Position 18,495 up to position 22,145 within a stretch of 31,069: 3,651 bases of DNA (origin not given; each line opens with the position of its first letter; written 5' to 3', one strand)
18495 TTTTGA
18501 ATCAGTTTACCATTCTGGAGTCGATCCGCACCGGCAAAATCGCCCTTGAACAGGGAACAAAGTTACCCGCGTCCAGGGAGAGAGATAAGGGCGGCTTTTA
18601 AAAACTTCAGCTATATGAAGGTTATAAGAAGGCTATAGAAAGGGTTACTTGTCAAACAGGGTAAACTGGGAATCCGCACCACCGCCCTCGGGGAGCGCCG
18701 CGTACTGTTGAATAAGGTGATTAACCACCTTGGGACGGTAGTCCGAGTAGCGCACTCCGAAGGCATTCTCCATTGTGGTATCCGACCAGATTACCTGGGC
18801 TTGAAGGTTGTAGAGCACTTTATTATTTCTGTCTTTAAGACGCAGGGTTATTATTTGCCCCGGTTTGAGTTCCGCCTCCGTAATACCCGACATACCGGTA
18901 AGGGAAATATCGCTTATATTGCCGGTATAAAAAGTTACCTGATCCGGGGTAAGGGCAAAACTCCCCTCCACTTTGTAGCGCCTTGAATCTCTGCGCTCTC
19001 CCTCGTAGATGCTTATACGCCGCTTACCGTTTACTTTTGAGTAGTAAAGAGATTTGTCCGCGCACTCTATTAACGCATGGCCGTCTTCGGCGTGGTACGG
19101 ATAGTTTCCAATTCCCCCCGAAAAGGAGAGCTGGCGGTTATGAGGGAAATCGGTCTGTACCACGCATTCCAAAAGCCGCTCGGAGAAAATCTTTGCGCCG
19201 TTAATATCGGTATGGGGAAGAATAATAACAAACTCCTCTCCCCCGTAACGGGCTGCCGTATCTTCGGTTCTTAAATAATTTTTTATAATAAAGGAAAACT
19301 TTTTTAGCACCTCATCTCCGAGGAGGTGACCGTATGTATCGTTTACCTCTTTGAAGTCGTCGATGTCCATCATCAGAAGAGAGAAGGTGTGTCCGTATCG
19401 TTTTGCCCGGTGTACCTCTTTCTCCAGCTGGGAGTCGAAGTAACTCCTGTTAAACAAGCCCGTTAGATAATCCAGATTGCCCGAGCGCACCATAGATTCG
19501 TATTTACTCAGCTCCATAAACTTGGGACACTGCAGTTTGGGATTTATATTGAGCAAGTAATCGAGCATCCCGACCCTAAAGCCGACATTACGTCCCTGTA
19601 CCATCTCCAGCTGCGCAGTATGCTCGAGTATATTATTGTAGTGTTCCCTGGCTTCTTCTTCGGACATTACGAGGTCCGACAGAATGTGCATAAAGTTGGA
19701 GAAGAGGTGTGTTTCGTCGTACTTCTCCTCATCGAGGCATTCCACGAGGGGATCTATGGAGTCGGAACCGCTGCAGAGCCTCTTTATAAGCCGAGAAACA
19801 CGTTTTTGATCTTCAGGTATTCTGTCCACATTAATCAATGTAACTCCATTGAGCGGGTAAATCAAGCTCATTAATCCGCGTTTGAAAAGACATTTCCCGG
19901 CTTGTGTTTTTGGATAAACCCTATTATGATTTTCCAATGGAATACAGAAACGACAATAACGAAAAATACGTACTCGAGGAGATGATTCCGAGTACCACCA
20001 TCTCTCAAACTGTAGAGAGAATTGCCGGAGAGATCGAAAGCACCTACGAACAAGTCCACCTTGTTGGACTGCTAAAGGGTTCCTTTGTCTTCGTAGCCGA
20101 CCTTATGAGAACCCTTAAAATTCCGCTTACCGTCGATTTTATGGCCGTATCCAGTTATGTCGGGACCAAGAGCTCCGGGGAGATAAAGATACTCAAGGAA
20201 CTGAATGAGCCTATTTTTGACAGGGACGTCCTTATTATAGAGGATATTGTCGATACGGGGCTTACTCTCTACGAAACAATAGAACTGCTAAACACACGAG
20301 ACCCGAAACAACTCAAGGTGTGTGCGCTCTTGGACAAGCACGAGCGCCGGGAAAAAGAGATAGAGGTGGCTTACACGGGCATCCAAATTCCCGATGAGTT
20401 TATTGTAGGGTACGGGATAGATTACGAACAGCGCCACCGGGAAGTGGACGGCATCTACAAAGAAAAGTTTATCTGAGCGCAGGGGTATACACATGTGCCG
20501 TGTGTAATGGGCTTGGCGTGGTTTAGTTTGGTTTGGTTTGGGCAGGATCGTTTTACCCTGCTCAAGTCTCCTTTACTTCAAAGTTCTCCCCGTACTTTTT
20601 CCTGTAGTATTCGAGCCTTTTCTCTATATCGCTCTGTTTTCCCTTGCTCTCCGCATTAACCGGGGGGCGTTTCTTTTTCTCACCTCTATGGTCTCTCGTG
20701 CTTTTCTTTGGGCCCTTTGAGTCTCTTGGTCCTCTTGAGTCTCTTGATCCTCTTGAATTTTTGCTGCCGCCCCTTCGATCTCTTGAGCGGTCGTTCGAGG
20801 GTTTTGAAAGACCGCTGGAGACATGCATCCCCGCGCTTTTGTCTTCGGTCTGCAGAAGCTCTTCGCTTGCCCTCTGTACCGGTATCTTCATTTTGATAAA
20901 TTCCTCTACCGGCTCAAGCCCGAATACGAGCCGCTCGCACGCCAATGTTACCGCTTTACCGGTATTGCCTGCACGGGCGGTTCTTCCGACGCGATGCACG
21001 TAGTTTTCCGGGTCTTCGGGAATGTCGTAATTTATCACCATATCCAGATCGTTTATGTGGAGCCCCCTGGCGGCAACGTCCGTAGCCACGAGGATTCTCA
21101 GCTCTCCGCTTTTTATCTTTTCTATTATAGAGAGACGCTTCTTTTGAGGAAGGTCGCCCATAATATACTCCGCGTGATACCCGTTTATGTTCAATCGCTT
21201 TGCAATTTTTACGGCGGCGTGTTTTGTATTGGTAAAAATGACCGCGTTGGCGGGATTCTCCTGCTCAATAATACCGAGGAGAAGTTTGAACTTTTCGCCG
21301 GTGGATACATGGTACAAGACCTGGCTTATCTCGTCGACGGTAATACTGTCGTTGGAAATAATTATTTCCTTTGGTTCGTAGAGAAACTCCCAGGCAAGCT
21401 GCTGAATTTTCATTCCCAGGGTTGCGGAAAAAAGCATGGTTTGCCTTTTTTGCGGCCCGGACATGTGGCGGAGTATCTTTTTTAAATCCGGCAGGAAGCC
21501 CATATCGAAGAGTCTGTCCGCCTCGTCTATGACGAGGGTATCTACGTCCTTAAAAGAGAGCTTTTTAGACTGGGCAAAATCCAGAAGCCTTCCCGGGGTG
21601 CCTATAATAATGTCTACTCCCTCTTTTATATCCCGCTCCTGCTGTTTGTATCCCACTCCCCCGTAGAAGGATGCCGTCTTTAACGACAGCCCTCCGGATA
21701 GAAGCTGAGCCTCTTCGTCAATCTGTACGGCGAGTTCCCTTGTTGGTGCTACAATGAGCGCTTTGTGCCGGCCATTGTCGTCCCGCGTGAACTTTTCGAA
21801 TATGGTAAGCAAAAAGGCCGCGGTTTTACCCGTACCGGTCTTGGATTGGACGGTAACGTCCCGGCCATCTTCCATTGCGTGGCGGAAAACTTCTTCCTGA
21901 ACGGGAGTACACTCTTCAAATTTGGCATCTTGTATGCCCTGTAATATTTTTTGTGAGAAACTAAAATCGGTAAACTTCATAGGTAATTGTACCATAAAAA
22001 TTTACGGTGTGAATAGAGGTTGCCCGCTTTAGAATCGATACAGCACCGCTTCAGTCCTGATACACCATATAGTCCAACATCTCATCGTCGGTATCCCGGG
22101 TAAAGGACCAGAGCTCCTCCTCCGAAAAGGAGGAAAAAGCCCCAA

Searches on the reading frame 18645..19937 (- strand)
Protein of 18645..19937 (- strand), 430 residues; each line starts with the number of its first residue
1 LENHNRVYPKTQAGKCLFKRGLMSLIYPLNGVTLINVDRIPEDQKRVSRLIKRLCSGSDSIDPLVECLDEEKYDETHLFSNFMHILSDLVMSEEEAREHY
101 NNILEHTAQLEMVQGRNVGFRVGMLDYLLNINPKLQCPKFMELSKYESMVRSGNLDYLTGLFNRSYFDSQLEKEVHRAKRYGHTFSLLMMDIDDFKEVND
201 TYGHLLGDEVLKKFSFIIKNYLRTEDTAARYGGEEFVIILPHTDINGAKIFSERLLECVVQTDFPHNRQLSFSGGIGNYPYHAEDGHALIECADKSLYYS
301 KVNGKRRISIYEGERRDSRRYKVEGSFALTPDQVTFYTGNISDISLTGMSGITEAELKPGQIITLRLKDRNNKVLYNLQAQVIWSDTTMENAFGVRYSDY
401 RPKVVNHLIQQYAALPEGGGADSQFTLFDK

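Call 70: search_protein_families(library=pfam, proteins=[window:18645-19937:-], max_evalue=0.00001)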
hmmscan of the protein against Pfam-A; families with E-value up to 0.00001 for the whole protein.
window:18645-19937:- (430 aa): 2 families
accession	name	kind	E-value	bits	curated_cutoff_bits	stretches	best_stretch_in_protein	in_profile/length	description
PF00990.26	GGDEF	-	5.3e-44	150.3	23.8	1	154-306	2-160/161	Diguanylate cyclase, GGDEF domain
PF07238.19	PilZ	-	6.1e-12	46.2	22.5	1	314-411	1-99/102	PilZ domain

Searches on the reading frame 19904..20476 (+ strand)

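Call 70: search_protein_families(library=pfam, proteins=[window:19904-20476:+], max_evalue=0.00001)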
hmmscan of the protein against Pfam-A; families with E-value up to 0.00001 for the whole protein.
window:19904-20476:+ (190 aa): 1 family
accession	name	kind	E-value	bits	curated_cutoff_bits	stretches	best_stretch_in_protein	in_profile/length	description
PF00156.33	Pribosyltran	-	2.3e-27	95.7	26.3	1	33-174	11-157/158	Phosphoribosyl transferase domain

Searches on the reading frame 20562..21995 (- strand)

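Call 70: search_protein_families(library=pfam, proteins=[window:20562-21995:-], max_evalue=0.00001)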
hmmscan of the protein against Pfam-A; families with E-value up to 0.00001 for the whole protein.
window:20562-21995:- (477 aa): 3 families
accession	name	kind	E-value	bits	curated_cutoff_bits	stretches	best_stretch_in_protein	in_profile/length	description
PF00270.35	DEAD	-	2.9e-49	167.5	26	1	30-199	1-166/167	DEAD/DEAH box helicase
PF00271.37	Helicase_C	-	5.9e-33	113.9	23.5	1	234-343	1-110/110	Helicase conserved C-terminal domain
PF04851.21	ResIII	-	1.4e-10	41.7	22.5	1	30-193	5-162/164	Type III restriction enzyme, res subunit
